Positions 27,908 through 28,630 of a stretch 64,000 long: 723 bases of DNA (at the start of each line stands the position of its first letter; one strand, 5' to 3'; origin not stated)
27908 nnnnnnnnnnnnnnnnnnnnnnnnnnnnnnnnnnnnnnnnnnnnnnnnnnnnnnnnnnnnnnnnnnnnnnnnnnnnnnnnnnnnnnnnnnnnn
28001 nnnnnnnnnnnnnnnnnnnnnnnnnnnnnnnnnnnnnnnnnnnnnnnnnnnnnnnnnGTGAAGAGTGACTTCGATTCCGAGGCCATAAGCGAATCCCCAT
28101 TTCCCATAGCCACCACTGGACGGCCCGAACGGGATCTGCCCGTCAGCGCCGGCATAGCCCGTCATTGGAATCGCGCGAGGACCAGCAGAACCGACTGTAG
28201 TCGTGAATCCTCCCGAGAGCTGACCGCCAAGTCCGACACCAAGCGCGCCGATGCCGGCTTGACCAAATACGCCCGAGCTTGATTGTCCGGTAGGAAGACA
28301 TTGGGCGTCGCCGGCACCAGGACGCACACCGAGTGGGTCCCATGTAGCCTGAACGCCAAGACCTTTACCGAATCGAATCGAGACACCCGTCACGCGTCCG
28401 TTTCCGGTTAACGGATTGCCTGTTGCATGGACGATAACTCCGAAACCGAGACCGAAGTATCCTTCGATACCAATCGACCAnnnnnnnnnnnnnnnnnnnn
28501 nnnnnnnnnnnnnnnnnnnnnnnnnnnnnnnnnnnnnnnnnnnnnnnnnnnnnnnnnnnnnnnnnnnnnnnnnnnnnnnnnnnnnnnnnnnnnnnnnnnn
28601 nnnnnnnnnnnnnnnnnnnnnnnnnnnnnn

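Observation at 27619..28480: Rhs toxin tip of unrecognised type: glycine-zipper-rich 141-aa C-terminus plus an overlapping membrane-anchored ORF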

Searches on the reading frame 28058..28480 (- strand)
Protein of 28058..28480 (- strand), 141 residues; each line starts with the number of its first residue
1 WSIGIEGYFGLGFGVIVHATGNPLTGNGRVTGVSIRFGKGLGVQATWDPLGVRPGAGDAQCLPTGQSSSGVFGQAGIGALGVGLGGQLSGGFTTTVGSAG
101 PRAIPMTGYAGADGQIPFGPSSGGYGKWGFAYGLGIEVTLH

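Call 4: search_protein_families(library=pfam, proteins=[window:28058-28480:-], max_evalue=1)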
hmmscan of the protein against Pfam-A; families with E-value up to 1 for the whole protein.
seq(141 aa): 0 families

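Call 5: search_protein_families(library=ncbifam, proteins=[window:28058-28480:-], max_evalue=1)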
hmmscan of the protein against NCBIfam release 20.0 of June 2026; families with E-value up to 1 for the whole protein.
seq(141 aa): 1 family
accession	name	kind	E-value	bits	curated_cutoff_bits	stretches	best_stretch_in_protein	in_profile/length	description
TIGR01605.1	PYST-D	paralog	0.77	9.7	41.4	0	132-141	12-21/55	Plasmodium yoelii subtelomeric family PYST-D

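Call 6: find_homologous_proteins(query=window:28058-28480:-, max_evalue=0.01)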
Query seq(141 aa) (141 aa): 1 proteins with E <= 0.01 among 95 candidates.
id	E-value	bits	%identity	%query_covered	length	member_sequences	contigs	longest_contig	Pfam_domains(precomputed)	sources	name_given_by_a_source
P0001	1.2e-49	187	82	78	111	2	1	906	-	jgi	jgi:hypothetical protein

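Call 10: find_encoding_contigs(protein=P0001, flank=10000)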
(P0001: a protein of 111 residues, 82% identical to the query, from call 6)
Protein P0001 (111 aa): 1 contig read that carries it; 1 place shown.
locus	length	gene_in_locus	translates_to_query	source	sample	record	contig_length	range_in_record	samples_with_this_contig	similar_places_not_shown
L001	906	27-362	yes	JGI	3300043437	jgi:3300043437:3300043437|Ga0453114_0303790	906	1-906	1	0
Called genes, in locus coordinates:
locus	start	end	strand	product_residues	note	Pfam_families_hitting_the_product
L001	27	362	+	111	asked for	-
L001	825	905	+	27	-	?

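Call 19: search_solved_structures(query=window:28058-28480:-, max_evalue=10, show_alignments=3)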
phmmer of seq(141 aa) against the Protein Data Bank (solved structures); distinct sequences matched with E-value up to 10: 0.
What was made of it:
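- On Tse5-CT family: phmmer of the tail against all PDB chains found nothing at E<=10 (call 19).
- Closest known: Tse5. Different: No PDB chain sequence matches the tail, even at E<=10 (call 19).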

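Call 27: predict_structure(protein=window:28058-28480:-)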
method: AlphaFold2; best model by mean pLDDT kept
length: 141 residues; sequences in the alignment: 1
mean_pLDDT: 33.3   pTM: 0.24
mean pLDDT of the five models: 33.3, 31.8, 31.1, 30.5, 29.2
residues with pLDDT >= 90: 0; 70-90: 1; 50-70: 12; < 50: 128
segments of 3 or more residues with pLDDT < 50: 1-16, 32-141
pLDDT, mean of each block of 10 residues (from residue 1): 32 48 57 44 33 34 28 25 28 27 28 30 25 27 30
secondary structure, 60 per line:
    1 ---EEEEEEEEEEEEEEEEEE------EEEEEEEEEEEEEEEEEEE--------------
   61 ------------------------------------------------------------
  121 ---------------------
elements in order: E4-21 E28-46
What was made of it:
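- Tried and rejected: AF2 on the single sequence: pLDDT 33, unusable (call 27).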

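Call 34: find_related_loci(query=A1, collection=genome_contigs, flank=10000)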
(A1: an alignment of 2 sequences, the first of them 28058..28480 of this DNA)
Query A1 (141 aa) in genome_contigs; peptide patterns used: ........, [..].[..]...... (x = any residue, [..] = any of these).
59 stretches matched a pattern, but none encodes a relative of the query by tblastn (E <= 1e-3).
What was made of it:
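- Tried and rejected: GTDB genome scan with close-relative peptide patterns: no true hit (call 34).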

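Call 38: search_protein_representatives(protein=window:28058-28480:-)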
Query: 141 residues. Proteins with E-value up to 0.001 (for the whole library): 7; up to 1e-10: 4; up to 1e-30: 1. The best 7 are listed.
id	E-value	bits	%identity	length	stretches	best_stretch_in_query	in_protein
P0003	2.7e-38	148.0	61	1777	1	1-141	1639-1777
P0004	3.7e-21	92.3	48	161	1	1-141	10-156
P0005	4.0e-14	69.5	39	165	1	1-141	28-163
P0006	1.0e-12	64.9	52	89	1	50-141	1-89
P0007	1.3e-08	51.5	40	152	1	1-141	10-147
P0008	1.1e-05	42.1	44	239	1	4-141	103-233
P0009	1.7e-04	38.2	33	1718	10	46-135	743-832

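Call 42: search_protein_families(library=pfam, alignment_id=A2, max_evalue=10)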
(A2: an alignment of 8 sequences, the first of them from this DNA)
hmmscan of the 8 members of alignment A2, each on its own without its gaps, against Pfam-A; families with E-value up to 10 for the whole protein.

A. member 1, seq(141 aa): 0 families

B. families by the number of members that match (of 8 scanned): 0 families
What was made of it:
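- On Tse4 / Ntox25-like beta toxins: No Pfam hit at E<=10 for the 8 members (call 42).
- Closest known: Tse4. Different: No Pfam family matched any of the 8 tails at E<=10 (call 42), so nothing ties them to Ntox25.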

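Call 43: find_homologous_proteins(query=A2, max_evalue=0.01)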
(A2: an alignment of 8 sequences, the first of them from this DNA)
Query A2 (8 sequences) (141 aa, profile of the alignment): 5 proteins with E <= 0.01 among 6220 candidates.
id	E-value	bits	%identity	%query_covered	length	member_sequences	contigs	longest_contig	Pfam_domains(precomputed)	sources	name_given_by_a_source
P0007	1.0e-47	180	38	100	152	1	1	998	-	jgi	jgi:hypothetical protein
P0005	1.8e-47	179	37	100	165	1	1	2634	-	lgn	-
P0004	3.0e-47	178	44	100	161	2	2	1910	-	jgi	jgi:hypothetical protein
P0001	5.0e-43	165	82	78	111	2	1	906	-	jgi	jgi:hypothetical protein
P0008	2.1e-38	150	43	62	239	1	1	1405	-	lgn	-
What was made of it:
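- A profile search added none (call 43).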

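Call 44: find_encoding_contigs(protein=P0005, flank=5000)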
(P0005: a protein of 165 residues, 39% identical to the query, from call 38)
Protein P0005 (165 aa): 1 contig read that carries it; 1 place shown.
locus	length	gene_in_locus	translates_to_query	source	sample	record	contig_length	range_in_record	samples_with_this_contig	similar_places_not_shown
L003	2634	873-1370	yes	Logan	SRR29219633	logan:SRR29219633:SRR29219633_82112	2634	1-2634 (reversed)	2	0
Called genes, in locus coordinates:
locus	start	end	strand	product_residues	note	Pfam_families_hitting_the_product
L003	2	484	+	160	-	?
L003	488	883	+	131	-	-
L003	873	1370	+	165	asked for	-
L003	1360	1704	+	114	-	-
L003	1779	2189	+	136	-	-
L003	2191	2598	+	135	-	-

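Call 45: find_encoding_contigs(protein=P0004, flank=5000)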
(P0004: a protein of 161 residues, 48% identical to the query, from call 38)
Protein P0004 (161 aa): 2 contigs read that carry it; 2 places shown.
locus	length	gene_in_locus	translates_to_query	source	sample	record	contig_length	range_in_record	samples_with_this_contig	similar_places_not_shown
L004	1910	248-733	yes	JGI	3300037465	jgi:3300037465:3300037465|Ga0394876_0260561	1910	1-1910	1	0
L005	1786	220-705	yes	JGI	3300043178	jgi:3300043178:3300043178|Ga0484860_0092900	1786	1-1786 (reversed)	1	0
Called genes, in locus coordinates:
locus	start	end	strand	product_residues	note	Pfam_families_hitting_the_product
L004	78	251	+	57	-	-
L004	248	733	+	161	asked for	-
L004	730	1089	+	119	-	-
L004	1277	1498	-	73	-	PF07927:HicA_toxin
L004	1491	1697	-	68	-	PF24113:DUF7387 (weak)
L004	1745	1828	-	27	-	-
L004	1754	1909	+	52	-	?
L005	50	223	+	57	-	-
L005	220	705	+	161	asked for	-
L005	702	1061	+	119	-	-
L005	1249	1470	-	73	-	PF07927:HicA_toxin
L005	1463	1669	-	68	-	PF24113:DUF7387 (weak)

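Call 46: find_encoding_contigs(protein=P0008, flank=5000)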
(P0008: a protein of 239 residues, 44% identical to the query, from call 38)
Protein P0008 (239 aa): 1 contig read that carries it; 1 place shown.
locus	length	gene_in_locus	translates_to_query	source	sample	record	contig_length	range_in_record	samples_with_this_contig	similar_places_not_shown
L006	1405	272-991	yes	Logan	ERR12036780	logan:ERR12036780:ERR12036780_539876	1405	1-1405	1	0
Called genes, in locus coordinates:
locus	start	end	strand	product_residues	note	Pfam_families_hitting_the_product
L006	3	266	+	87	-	?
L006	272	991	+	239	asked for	-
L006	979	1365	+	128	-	-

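Call 47: find_encoding_contigs(protein=P0007, flank=5000)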
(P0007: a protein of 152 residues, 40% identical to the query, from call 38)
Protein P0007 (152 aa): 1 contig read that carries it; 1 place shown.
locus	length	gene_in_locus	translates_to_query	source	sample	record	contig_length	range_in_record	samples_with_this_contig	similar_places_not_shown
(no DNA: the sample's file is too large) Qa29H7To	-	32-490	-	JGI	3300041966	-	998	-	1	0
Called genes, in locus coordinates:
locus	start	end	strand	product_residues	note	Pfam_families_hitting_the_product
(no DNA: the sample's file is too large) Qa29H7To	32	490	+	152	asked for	-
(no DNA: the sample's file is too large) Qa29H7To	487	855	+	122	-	-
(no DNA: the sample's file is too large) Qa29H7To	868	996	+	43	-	?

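Call 61: predict_structure(alignment_id=A4)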
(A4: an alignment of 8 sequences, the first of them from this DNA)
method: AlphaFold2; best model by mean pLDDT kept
length: 141 residues; sequences in the alignment: 8
mean_pLDDT: 67.3   pTM: 0.60
mean pLDDT of the five models: 67.3, 66.3, 60.9, 60.9, 58.1
residues with pLDDT >= 90: 0; 70-90: 69; 50-70: 55; < 50: 17
segments of 3 or more residues with pLDDT < 50: 96-102, 123-126
pLDDT, mean of each block of 10 residues (from residue 1): 76 80 71 81 72 51 62 74 70 55 56 64 51 78 68
secondary structure, 60 per line:
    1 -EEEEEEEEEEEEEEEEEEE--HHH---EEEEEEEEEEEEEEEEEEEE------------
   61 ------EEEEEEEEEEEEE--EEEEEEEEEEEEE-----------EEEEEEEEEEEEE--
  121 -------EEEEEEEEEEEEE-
elements in order: E2-20 E29-48 E67-79 E82-94 E106-118 E128-140
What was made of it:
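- On Glycine-zipper membrane toxins (CdiA-CT EC93 group, EsxX, CdzC/D): AF2 predicts strands 67-79 and 82-94 across the quoted run (call 61).
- On Tse5-CT family: The tail is predicted all-beta (call 61).
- On Outer-membrane beta-barrel (OmpX/OmpA/PagL-like): Six strands are predicted (call 61).
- Closest known: Tse5. Different: Tse5-CT is predicted to use TM and amphipathic alpha-helices, while this tail is predicted all-beta (call 61).
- AF2 with an 8-sequence alignment gives pLDDT 67, pTM 0.60 and six strands of 13-20 residues (call 61).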

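Call 64: fold_search(model_id=the predicted structure, library=pdb)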
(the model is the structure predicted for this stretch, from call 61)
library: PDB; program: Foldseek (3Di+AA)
matches with E <= 10: 577; with E <= 0.001: 0
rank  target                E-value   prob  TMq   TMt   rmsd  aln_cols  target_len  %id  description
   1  8oq0                  5.6e-02  0.21  0.20  0.08  10.9       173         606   15  Crystal structure of tailspike depolymerase (APK09_gp48) from Acinetobacter phage APK09 (released 2023-05-31)
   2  2g6x_A                9.4e-02  0.21  0.26  0.20  14.0       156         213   16  Crystal structure of a novel green fluorescent protein from marine copepod Pontellina plumata (released 2006-03-28)
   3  4kf5_C                1.6e-01  0.12  0.19  0.12  23.3       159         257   11  Crystal Structure of Split GFP complexed with engineered sfCherry with an insertion of GFP fragment (released 2013-12-18)
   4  3wck_F                1.8e-01  0.08  0.19  0.14  17.1       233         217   10  Crystal structure of monomeric photosensitizing fluorescent protein, Supernova (released 2013-10-02)
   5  2c9j_F                2.5e-01  0.18  0.29  0.21  15.7       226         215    8  Structure of the fluorescent protein cmFP512 at 1.35A from Cerianthus membranaceus (released 2006-10-30)
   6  4z3j_D                2.5e-01  0.06  0.16  0.13  16.5       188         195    6  Crystal structure of the lectin domain of PapG from E. coli BI47 in space group P1 (released 2016-04-13)
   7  2g6x_C                2.9e-01  0.09  0.23  0.17  14.2       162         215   16  Crystal structure of a novel green fluorescent protein from marine copepod Pontellina plumata (released 2006-03-28)
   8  4gh4_B                2.9e-01  0.04  0.13  0.10  18.9       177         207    9  Crystal Structure of Foot and Mouth Disease Virus A22 Serotype (released 2013-02-20)
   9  2g3o_A                3.1e-01  0.13  0.26  0.20  13.7       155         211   17  The 2.1A crystal structure of copGFP (released 2006-08-15)
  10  1gl4_A                3.3e-01  0.15  0.28  0.16  17.4       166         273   10  Nidogen-1 G2/Perlecan IG3 Complex (released 2001-11-28)
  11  2g6x_B                3.3e-01  0.09  0.23  0.17  14.3       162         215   15  Crystal structure of a novel green fluorescent protein from marine copepod Pontellina plumata (released 2006-03-28)
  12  8pdz_A                3.3e-01  0.05  0.13  0.15  18.1       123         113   10  Recombinant Ena3A L-Type endospore appendages (released 2023-11-08)
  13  2wzr_2                3.4e-01  0.04  0.12  0.10  19.5       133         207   10  The Structure of Foot and Mouth Disease Virus Serotype SAT1 (released 2010-12-08)
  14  1xae_A                4.0e-01  0.20  0.29  0.21  13.9       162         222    8  Crystal structure of wild type yellow fluorescent protein zFP538 from Zoanthus (released 2005-02-08)
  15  2g6x_D                4.0e-01  0.11  0.25  0.19  14.1       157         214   15  Crystal structure of a novel green fluorescent protein from marine copepod Pontellina plumata (released 2006-03-28)
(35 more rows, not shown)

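Call 77: search_protein_families(library=pfam, proteins=[P0003], max_evalue=0.01)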
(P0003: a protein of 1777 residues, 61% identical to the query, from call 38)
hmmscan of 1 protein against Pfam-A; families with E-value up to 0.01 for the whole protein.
P0003 (1777 aa): 10 families
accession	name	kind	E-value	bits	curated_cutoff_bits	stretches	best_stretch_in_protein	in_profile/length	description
PF05593.20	RHS_repeat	-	7.9e-72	236.9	22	10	1067-1099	3-35/38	RHS Repeat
PF13964.12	Kelch_6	-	7.6e-17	61.1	25.3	1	92-137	1-45/50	Kelch motif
PF13418.12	Kelch_4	-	3.3e-14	53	21.6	1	92-138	1-47/49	Galactose oxidase, central domain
PF20148.4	DUF6531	-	4.7e-13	49.7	24.1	1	716-788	1-74/74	Domain of unknown function (DUF6531)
PF13205.12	Big_5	-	6.4e-09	36.9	23.6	1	247-346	4-105/105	Bacterial Ig-like domain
PF01344.31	Kelch_1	-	2.9e-08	33.5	20.1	1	146-180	4-37/46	Kelch motif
PF13620.12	CarboxypepD_reg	-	1.7e-07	31.9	32.3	1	452-510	2-64/82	Carboxypeptidase regulatory-like domain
PF24681.1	Kelch_KLHDC2_KLHL20_DRC7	-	1.4e-06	28.2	50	1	54-231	8-192/221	KLHDC2/KLHL20/DRC7 Kelch-repeats domain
PF13415.12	Kelch_3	-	4.8e-06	27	22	1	105-150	3-47/48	Galactose oxidase, central domain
PF13715.12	CarbopepD_reg_2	-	0.0082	16.6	32.2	0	452-499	1-51/88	CarboxypepD_reg-like domain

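Call 96: fold_search(model_id=the predicted structure, library=viral)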
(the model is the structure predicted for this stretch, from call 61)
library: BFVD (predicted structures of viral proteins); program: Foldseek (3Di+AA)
matches with E <= 10: 724; with E <= 0.001: 0
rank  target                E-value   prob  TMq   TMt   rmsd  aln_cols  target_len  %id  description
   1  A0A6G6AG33            1.3e-02  0.54  0.23  0.06  14.9       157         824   16  (no name in the UniProt tables at hand)
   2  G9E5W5                1.3e-02  0.13  0.14  0.09  20.7       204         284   11  Uncharacterized protein [Micromonas pusilla virus SP1]
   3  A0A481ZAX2            2.2e-02  0.41  0.21  0.19  11.3       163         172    8  Uncharacterized protein [Pithovirus LCPAC304]
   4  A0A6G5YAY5            2.5e-02  0.38  0.21  0.08  12.8       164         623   13  (no name in the UniProt tables at hand)
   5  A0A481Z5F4            4.9e-02  0.28  0.20  0.06  13.6       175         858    9  Collagen triple helix repeat protein [Pithovirus LCPAC202]
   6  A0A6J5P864            5.4e-02  0.16  0.19  0.17  16.1       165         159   11  Uncharacterized protein [uncultured Caudovirales phage]
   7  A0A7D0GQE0            8.2e-02  0.25  0.19  0.14  16.8       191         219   10  (no name in the UniProt tables at hand)
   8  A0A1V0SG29            8.2e-02  0.15  0.19  0.12  11.8       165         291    7  Uncharacterized protein [Hokovirus HKV1]
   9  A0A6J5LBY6            8.7e-02  0.18  0.21  0.19  10.2       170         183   10  Outer membrane protein beta-barrel [uncultured Caudovirales phage]
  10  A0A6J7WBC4            8.7e-02  0.15  0.19  0.04  16.1       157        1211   11  Uncharacterized protein [uncultured Caudovirales phage]
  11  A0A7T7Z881            8.7e-02  0.13  0.16  0.08  13.9       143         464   10  Uncharacterized protein [Salmonella phage SPHG3]
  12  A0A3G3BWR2            8.7e-02  0.08  0.15  0.04  21.0       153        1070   16  (no name in the UniProt tables at hand)
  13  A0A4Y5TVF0            8.7e-02  0.08  0.13  0.09  17.5       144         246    8  Uncharacterized protein [Vibrio phage VAP7]
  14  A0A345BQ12            8.7e-02  0.06  0.13  0.07  20.1       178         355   12  (no name in the UniProt tables at hand)
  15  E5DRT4                9.6e-02  0.13  0.20  0.06  14.3       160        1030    9  Gp9plus10 baseplate wedge tail fiber connector and baseplate wedge subunit and tail pin [Aeromonas phage 65]
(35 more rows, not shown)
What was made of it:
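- On Outer-membrane beta-barrel (OmpX/OmpA/PagL-like): The best OMP-like Foldseek rows have E 0.087-0.84 and TM about 0.2 (calls 64, 96).
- Tried and rejected: The hits were generic GFP, lectin and capsid beta structures (calls 64, 96).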

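Call 100: search_dna_similar(query=window:28058-28480:-, collection=plasmids, mode=protein, max_evalue=0.001, max_rows=10)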
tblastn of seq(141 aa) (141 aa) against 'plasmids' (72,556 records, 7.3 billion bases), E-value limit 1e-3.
No match.

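Call 104: find_encoding_contigs(protein=P0003, flank=10000)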
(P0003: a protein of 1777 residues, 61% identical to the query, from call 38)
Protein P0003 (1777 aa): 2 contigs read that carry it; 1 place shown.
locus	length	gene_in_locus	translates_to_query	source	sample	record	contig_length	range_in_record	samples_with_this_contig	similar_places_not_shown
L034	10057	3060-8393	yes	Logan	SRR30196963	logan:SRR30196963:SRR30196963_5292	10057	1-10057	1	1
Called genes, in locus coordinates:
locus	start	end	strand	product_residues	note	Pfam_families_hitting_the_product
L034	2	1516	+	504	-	?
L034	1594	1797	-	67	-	-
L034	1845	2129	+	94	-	-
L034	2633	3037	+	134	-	-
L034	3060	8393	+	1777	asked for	PF13415:Beta-prop_FBX42 (weak), PF13205:Big_5, PF13620:CarboxypepD_reg, PF20148:DUF6531, PF05593:RHS_repeat, PF05593:RHS_repeat, PF25023:TEN_YD-shell, PF25023:TEN_YD-shell, +4 more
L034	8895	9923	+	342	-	PF00034:Cytochrom_C (faint), PF03150:CCP_MauG, PF21419:RoxA-like_Cyt-c (faint)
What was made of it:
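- On T6SS-delivered Rhs effector: P0003 and its 10-kb contig also lack them (calls 77, 104).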

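Call 107: search_protein_families(library=pfam, proteins=[L034:14-1516:+, L034:1529-3037:+], max_evalue=1)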
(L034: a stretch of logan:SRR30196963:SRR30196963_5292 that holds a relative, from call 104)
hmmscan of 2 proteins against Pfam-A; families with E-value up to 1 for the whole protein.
L034:14-1516:+ (500 aa): 3 families
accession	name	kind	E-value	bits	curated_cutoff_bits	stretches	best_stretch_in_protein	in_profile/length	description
PF05593.20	RHS_repeat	-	2.3e-07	31.5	22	1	28-59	1-32/38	RHS Repeat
PF09099.16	Qn_am_d_aIII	-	4.9e-05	24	22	1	67-137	1-70/82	Quinohemoprotein amine dehydrogenase, alpha subunit domain III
PF13629.12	T2SS-T3SS_pil_N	-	0.36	11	23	0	189-244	24-71/72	Pilus formation protein N terminal region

L034:1529-3037:+ (502 aa): 0 families
